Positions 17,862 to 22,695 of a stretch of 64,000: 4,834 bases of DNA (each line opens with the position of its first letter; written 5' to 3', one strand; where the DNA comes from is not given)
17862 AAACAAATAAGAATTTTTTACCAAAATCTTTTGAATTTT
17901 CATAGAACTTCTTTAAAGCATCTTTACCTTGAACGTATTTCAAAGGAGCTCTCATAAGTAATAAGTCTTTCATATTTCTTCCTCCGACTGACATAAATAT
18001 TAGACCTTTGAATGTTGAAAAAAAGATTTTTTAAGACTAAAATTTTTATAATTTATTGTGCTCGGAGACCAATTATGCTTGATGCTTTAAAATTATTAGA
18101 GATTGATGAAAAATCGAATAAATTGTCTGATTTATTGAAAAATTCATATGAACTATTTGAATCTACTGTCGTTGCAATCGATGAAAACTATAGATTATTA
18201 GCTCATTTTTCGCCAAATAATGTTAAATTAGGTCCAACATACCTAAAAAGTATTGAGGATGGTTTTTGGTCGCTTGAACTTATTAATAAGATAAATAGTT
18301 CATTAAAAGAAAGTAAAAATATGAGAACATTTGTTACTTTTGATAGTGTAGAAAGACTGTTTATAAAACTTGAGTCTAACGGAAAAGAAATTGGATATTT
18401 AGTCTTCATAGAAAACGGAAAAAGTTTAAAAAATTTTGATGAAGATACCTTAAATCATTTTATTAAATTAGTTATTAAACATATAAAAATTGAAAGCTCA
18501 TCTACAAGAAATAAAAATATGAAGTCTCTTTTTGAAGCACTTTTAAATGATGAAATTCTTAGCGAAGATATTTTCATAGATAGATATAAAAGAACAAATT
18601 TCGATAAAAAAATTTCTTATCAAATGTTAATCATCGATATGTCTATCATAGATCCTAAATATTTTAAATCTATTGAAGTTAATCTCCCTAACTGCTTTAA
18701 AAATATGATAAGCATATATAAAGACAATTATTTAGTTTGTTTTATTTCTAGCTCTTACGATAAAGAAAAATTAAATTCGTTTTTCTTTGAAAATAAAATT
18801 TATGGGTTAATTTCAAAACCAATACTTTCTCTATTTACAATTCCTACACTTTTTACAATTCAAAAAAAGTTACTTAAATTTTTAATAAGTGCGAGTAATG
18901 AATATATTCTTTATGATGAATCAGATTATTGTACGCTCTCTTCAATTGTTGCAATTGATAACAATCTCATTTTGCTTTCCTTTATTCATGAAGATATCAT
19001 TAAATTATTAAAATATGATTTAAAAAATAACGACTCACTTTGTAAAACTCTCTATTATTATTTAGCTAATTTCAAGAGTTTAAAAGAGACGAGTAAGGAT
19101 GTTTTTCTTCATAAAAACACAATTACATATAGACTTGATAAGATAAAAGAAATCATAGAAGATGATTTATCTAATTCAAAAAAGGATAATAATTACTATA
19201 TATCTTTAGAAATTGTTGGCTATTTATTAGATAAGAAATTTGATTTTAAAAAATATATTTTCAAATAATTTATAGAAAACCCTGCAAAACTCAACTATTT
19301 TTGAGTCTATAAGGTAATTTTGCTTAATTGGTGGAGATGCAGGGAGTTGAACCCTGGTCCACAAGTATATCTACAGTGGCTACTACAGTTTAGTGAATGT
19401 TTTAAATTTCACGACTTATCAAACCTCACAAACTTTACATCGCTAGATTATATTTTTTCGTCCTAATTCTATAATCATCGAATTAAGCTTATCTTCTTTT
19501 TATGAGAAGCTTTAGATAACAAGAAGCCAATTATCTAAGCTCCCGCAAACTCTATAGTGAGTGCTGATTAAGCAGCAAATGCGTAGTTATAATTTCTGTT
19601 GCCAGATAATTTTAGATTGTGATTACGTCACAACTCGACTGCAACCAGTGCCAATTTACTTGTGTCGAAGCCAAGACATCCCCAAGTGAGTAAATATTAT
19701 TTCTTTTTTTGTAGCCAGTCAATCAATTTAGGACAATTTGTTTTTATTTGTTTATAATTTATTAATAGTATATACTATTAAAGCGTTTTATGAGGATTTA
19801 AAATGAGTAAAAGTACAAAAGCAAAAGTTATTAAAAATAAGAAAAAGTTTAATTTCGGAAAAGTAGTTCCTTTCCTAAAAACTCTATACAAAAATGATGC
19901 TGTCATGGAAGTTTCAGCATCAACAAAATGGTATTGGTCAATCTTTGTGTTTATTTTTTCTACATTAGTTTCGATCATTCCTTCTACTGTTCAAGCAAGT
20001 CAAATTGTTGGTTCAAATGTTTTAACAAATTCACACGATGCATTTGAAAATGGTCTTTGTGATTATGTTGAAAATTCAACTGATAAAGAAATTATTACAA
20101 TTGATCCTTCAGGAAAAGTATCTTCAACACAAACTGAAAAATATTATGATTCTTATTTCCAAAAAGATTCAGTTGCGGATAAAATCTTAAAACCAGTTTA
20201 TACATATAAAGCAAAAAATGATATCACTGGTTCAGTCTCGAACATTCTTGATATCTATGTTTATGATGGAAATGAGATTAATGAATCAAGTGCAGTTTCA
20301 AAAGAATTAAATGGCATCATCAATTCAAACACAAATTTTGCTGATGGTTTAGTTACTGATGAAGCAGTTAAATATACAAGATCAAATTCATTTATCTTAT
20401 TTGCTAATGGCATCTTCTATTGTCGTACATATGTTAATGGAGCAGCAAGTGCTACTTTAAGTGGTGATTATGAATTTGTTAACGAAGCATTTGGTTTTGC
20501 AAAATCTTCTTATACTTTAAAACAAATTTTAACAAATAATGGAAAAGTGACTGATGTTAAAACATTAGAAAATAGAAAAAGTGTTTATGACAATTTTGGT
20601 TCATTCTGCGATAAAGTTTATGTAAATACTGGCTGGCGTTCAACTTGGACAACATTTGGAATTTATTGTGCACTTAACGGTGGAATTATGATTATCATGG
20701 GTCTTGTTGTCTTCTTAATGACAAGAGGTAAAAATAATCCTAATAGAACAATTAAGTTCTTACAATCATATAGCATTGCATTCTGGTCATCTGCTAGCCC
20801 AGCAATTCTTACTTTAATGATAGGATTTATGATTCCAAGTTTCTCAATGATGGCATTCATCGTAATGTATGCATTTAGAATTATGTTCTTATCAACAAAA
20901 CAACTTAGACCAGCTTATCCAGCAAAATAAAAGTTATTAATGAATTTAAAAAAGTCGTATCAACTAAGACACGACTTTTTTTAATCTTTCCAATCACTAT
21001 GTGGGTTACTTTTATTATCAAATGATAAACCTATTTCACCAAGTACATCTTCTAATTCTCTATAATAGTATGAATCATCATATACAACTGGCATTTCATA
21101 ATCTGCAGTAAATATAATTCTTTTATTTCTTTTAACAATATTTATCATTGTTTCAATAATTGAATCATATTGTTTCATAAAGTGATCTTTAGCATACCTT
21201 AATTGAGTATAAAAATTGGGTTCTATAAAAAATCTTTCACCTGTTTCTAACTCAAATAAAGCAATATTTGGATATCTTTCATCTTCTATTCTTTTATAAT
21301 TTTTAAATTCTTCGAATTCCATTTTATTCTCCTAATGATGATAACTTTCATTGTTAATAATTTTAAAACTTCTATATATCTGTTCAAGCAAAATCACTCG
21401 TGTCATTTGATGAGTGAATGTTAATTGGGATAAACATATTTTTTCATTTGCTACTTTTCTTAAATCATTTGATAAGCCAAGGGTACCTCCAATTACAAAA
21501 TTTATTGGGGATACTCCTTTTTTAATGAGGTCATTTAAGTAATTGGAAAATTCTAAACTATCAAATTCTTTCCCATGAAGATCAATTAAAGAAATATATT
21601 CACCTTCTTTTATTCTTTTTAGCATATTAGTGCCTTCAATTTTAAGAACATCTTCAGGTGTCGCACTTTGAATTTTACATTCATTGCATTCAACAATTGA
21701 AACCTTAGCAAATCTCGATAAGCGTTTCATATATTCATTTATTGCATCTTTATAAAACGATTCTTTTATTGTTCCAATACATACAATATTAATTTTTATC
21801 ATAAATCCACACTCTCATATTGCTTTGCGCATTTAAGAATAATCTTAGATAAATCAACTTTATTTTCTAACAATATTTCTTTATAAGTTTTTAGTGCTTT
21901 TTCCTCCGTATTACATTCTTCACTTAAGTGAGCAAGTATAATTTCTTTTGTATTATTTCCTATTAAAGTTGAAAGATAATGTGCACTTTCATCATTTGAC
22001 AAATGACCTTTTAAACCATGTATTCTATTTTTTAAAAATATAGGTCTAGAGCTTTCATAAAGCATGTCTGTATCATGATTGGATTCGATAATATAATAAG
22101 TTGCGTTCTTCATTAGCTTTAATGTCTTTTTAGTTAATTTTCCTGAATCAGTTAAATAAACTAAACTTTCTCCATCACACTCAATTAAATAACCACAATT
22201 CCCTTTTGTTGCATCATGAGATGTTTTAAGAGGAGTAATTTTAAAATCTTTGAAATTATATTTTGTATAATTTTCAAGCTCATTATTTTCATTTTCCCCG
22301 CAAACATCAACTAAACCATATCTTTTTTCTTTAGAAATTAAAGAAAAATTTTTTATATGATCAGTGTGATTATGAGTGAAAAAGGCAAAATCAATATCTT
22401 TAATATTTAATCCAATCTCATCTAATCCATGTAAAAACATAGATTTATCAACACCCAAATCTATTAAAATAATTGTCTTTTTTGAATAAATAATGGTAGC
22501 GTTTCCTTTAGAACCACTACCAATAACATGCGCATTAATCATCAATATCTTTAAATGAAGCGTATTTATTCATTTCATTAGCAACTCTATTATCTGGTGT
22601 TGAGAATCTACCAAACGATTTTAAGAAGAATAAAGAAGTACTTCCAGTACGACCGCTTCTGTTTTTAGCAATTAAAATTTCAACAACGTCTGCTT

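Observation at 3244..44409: Recurrent ~30-nt motif, four same-strand copies, all reading as K/E-N-x-A-K-[LIV]-[ND]-Y-F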

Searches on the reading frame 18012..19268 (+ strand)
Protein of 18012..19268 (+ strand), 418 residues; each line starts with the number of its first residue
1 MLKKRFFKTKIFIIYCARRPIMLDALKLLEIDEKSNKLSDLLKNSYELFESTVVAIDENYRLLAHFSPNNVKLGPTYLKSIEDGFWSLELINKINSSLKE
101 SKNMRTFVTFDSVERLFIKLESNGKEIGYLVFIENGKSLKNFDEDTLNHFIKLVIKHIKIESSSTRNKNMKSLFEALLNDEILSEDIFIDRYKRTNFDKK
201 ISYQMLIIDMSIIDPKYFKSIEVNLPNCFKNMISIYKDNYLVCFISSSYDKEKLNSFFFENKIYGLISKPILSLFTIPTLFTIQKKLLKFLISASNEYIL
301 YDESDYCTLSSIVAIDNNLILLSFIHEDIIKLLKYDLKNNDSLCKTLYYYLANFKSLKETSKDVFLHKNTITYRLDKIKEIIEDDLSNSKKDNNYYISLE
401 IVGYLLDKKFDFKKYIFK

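Call 11: search_protein_families(library=pfam, proteins=[window:18012-19268:+])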
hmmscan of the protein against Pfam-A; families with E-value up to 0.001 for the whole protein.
window:18012-19268:+ (418 aa): 1 family
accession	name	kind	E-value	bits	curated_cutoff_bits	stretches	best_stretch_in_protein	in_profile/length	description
PF13556.12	HTH_30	-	2e-13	50.3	27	1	343-396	1-54/59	PucR C-terminal helix-turn-helix domain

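Call 12: find_encoding_contigs(protein=window:18012-19268:+, flank=10000, max_places=6)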
Protein window:18012-19268:+ (418 aa): no gene with exactly this product is on record in the collection.

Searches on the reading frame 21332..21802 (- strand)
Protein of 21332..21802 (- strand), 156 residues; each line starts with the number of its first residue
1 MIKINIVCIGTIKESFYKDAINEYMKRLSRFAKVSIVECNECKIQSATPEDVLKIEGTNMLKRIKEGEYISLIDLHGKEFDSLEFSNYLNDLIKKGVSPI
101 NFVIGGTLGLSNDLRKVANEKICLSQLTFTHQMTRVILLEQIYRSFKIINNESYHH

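Call 44: search_protein_families(library=pfam, proteins=[window:21332-21802:-], max_evalue=0.00001)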
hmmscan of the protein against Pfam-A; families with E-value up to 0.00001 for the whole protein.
window:21332-21802:- (156 aa): 1 family
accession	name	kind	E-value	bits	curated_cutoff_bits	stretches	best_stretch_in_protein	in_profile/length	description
PF02590.22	SPOUT_MTase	-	1e-50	172.2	27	1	3-155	2-154/154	Predicted SPOUT methyltransferase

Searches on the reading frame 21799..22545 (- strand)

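Call 44: search_protein_families(library=pfam, proteins=[window:21799-22545:-], max_evalue=0.00001)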
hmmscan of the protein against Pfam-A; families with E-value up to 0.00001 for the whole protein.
window:21799-22545:- (248 aa): 3 families
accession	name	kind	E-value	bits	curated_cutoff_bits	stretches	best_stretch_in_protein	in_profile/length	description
PF12706.13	Lactamase_B_2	-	5.8e-12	46.1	27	1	26-193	3-189/200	Beta-lactamase superfamily domain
PF00753.33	Lactamase_B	-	9e-08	32.7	22.7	1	13-74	5-67/196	Metallo-beta-lactamase superfamily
PF13483.12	Lactamase_B_3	-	3.8e-06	27.4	24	1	49-147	35-125/160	Beta-lactamase superfamily domain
